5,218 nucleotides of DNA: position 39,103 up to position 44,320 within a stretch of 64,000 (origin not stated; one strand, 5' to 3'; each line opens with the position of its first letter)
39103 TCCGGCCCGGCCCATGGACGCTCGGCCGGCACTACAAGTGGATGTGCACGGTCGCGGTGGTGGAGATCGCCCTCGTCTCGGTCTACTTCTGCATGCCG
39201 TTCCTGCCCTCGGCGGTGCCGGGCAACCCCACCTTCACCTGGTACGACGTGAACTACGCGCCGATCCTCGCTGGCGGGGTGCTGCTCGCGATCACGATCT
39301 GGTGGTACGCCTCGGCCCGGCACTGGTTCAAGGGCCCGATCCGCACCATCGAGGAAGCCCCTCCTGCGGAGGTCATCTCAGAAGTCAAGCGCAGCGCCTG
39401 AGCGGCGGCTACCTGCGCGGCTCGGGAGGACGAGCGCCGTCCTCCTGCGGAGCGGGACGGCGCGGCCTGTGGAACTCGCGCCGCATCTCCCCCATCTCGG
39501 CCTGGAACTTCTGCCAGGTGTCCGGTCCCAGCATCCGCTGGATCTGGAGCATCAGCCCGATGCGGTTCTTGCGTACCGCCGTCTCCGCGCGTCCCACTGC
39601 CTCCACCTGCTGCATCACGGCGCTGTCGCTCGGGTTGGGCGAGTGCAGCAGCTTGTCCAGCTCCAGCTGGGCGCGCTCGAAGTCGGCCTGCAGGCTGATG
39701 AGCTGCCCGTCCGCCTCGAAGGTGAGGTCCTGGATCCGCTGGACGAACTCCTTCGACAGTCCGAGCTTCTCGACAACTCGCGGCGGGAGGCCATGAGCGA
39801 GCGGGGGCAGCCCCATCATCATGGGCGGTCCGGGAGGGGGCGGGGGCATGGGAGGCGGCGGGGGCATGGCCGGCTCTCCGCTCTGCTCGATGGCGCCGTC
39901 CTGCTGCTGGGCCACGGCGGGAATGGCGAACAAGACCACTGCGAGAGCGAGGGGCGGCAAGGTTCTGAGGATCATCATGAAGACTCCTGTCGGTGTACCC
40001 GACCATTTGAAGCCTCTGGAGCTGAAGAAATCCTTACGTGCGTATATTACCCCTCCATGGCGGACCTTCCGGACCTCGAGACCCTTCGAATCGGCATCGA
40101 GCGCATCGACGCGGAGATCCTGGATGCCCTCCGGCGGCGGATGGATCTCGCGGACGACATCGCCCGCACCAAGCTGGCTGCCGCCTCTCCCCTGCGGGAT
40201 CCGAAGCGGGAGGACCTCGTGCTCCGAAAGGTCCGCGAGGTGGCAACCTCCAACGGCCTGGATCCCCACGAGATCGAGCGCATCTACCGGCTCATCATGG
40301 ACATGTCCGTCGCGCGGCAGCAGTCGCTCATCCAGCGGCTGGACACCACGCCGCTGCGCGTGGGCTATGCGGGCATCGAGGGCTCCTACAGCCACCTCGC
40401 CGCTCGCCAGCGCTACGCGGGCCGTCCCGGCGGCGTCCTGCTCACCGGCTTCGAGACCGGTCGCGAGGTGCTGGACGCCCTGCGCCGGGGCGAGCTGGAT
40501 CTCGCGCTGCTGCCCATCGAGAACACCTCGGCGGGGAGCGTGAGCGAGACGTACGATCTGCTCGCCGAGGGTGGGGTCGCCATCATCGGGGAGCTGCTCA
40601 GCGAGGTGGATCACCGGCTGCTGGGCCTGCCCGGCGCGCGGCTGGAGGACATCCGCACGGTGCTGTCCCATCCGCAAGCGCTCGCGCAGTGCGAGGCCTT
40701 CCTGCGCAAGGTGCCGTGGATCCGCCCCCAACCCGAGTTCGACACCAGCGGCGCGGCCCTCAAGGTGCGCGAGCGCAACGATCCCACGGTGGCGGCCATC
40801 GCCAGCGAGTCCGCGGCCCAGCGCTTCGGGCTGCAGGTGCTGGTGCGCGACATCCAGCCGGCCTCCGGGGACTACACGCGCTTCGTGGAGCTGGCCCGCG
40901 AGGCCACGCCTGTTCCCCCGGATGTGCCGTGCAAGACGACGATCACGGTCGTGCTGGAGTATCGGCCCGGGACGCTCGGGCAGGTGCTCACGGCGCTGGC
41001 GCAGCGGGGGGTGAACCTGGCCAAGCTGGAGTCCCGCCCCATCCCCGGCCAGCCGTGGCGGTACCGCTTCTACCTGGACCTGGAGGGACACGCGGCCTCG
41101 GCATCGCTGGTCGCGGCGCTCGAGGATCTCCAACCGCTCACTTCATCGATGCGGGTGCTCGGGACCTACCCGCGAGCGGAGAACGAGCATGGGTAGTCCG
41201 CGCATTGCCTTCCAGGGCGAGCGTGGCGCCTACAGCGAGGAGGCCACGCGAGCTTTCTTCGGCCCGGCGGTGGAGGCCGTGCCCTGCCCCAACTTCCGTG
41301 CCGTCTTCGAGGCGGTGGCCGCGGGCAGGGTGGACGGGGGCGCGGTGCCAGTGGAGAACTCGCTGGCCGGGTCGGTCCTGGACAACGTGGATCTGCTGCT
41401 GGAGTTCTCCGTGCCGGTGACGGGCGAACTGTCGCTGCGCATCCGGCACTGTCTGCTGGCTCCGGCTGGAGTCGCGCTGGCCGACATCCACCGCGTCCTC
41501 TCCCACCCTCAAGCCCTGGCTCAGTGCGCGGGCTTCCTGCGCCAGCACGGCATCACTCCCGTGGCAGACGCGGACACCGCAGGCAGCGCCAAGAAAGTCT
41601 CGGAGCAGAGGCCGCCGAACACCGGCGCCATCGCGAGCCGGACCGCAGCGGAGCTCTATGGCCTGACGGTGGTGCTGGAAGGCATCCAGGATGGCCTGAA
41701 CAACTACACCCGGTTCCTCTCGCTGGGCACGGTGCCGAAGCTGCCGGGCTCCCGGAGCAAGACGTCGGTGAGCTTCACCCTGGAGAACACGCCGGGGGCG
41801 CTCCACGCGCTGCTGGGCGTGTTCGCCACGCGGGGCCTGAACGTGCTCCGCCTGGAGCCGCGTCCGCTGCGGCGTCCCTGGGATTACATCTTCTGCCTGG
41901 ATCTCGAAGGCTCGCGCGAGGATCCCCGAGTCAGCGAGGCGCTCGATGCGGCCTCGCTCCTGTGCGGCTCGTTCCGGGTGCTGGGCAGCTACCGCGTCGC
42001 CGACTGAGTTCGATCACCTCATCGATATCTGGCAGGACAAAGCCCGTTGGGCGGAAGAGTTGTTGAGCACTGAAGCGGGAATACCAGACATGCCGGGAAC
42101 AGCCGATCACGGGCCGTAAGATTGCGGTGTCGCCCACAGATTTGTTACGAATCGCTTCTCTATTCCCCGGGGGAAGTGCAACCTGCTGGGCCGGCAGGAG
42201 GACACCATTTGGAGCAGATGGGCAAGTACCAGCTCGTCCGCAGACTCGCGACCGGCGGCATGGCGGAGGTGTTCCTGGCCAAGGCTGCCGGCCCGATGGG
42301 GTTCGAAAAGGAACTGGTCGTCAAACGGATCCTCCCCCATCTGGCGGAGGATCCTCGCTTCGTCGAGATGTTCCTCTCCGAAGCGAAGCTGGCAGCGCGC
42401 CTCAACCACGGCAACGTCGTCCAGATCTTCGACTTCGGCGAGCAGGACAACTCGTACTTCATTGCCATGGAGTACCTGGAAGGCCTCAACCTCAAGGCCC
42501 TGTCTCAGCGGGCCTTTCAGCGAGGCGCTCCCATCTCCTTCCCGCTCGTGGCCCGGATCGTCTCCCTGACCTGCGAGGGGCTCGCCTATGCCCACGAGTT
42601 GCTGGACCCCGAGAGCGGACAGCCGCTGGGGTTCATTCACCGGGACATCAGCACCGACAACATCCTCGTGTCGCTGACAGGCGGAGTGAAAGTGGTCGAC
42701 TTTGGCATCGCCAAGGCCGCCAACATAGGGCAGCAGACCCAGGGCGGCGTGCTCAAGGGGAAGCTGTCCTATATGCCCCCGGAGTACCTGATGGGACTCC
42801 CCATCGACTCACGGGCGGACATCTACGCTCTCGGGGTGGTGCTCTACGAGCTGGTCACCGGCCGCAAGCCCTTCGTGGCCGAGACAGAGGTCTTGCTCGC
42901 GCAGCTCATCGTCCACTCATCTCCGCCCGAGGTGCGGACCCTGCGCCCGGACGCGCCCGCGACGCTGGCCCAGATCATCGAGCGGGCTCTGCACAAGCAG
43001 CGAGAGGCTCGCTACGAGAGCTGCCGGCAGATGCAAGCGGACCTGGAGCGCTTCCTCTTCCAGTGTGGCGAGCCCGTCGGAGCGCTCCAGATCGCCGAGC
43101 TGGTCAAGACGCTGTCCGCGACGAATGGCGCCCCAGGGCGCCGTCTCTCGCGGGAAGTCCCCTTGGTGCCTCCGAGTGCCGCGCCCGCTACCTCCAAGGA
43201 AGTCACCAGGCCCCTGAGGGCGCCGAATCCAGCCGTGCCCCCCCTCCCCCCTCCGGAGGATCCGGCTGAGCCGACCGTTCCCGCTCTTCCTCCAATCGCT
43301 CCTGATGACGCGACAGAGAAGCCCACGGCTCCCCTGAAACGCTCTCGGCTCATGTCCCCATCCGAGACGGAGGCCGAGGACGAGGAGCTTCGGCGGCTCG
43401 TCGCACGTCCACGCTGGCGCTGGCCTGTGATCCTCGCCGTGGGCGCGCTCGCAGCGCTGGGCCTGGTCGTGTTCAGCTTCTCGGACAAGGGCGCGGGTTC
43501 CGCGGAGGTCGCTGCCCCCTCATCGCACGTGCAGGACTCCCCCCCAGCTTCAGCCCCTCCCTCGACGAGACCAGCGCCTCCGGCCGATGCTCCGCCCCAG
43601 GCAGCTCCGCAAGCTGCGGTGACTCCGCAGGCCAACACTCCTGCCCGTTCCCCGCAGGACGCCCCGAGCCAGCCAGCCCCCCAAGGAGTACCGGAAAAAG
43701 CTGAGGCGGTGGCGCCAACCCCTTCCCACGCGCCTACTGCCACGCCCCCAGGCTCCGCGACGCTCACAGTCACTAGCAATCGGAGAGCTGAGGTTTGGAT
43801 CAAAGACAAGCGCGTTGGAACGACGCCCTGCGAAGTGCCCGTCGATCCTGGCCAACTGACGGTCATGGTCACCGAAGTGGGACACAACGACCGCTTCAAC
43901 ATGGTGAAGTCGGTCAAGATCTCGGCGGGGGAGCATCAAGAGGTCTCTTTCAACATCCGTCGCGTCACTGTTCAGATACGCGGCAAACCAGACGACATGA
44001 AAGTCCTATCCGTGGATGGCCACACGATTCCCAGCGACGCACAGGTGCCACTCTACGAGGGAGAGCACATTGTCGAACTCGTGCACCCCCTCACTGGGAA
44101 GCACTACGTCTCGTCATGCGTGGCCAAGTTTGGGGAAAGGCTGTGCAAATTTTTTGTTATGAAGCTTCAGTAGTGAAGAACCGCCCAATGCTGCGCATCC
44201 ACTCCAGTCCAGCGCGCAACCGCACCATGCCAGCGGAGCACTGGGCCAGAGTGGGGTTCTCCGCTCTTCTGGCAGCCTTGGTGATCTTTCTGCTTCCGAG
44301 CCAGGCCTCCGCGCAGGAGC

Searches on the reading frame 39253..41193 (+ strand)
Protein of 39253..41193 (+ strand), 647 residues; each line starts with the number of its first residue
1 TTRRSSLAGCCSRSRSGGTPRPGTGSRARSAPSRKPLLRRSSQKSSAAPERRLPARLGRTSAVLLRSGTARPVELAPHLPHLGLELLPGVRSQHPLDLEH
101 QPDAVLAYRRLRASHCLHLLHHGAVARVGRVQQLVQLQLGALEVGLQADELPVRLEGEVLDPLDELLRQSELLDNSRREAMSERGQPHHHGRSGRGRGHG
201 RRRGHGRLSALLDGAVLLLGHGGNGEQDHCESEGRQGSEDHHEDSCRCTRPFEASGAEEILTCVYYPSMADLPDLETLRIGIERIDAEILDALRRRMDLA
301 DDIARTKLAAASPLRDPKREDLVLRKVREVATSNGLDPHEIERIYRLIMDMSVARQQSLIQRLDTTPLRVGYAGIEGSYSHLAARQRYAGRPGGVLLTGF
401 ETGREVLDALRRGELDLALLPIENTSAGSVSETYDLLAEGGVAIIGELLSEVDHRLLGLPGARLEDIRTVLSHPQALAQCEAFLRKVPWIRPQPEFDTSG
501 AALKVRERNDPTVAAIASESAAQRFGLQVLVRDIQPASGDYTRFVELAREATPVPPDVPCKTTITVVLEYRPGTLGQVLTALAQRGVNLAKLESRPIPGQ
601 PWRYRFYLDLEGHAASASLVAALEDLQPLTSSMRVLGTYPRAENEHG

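Call 25: search_protein_families(library=pfam, proteins=[window:39253-41193:+], max_evalue=0.001)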
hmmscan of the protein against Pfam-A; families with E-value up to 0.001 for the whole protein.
window:39253-41193:+ (647 aa): 3 families
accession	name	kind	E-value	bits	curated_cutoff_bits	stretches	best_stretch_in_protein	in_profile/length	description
PF00800.23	PDT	-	1.4e-50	172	25.2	1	370-550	1-179/181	Prephenate dehydratase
PF01817.26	CM_2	-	3.5e-22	78.9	27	1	278-357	1-80/80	Chorismate mutase type II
PF01842.31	ACT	-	1.2e-09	38.1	27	1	563-626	2-64/66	ACT domain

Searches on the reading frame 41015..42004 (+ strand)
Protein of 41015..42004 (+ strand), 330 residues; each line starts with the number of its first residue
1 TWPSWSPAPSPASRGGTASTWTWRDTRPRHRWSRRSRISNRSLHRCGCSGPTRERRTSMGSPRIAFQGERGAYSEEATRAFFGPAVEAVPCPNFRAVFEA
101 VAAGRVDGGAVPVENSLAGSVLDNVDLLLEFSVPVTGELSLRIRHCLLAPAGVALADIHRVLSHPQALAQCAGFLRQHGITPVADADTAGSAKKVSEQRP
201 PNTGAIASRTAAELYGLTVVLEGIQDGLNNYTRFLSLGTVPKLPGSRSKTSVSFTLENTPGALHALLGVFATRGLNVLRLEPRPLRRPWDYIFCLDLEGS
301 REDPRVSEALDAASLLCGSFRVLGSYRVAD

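Call 25: search_protein_families(library=pfam, proteins=[window:41015-42004:+], max_evalue=0.001)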
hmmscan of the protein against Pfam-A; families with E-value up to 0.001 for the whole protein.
window:41015-42004:+ (330 aa): 2 families
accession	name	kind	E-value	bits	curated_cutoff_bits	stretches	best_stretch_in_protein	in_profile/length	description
PF00800.23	PDT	-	1.1e-60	205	25.2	1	64-239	1-178/181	Prephenate dehydratase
PF01842.31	ACT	-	6.7e-08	32.6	27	1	250-312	1-63/66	ACT domain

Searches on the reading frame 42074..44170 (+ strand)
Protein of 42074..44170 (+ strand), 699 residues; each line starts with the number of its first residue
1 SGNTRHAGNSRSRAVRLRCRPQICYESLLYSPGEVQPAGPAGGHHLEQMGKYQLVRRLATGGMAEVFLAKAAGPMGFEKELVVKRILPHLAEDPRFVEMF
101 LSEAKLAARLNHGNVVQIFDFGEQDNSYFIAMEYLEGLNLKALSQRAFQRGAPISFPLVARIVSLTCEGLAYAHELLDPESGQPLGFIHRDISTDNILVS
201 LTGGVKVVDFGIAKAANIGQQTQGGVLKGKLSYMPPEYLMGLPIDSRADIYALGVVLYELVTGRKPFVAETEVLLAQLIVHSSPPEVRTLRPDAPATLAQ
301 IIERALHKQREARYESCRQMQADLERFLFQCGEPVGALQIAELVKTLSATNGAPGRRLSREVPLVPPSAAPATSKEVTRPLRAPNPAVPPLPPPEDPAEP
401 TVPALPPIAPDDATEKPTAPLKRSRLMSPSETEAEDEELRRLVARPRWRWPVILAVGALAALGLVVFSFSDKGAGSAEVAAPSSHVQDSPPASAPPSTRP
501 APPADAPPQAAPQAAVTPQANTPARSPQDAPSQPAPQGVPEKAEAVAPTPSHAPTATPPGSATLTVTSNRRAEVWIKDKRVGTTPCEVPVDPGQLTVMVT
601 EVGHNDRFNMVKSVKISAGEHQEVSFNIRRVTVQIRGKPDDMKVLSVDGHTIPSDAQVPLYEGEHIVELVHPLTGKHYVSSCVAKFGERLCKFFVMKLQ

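Call 25: search_protein_families(library=pfam, proteins=[window:42074-44170:+], max_evalue=0.001)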
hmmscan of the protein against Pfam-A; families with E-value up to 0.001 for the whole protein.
window:42074-44170:+ (699 aa): 4 families
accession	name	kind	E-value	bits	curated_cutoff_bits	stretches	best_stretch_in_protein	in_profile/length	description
PF00069.31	Pkinase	-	2.1e-35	122.8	31.7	1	52-317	1-255/263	Protein kinase domain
PF07714.23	PK_Tyr_Ser-Thr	-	7.5e-29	101.2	23.1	1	54-314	3-249/258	Protein tyrosine and serine/threonine kinase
PF01636.29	APH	-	2.6e-06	27.8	23.2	1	173-214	158-198/239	Phosphotransferase enzyme family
PF08308.17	PEGA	-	8e-06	26.1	20.8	1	562-630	2-69/71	PEGA domain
